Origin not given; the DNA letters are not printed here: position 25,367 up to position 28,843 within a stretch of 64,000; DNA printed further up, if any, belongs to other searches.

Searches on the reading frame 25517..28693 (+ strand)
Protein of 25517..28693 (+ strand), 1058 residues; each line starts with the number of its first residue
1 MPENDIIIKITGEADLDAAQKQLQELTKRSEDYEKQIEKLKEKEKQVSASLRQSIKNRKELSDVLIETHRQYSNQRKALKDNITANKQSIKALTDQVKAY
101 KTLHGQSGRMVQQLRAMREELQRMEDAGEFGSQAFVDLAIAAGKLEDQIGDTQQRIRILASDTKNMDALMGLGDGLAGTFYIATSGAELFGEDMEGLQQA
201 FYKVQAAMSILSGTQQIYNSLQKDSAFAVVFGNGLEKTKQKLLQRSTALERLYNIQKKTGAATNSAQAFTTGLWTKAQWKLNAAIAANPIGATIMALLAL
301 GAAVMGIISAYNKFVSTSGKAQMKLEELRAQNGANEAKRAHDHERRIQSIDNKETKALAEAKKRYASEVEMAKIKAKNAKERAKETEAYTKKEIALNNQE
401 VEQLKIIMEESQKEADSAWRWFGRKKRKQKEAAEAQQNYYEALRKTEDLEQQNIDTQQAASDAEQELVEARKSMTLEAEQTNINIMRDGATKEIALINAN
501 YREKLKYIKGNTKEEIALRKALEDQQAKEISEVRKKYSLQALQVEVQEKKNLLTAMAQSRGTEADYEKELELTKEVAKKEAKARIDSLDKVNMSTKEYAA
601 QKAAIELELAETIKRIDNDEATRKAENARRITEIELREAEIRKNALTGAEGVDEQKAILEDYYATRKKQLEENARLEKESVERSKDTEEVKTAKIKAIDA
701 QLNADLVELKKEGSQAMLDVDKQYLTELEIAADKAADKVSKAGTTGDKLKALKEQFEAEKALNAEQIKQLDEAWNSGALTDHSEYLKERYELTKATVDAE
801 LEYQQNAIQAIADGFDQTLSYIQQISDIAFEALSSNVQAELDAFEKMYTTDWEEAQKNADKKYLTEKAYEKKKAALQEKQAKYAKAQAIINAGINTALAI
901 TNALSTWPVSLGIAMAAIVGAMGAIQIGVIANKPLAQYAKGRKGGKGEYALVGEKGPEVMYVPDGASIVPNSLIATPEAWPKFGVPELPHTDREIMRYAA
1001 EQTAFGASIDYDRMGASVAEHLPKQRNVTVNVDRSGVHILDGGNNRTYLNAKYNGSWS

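Call 15: search_protein_families(library=phrogs, proteins=[window:25517-28693:+], max_evalue=0.001)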
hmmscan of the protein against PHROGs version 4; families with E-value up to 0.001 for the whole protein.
window:25517-28693:+ (1058 aa): 4 families
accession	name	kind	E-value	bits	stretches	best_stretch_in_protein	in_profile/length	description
phrog_971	-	lysis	5e-09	36.4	1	17-304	302-534/1338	endolysin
phrog_26705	-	unknown function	2e-07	30.3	1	633-971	865-1210/1302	-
phrog_28412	-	unknown function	6.9e-07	28.5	1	17-229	20-232/1244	-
phrog_14295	-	unknown function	1.6e-05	23.8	1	13-329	117-378/1439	-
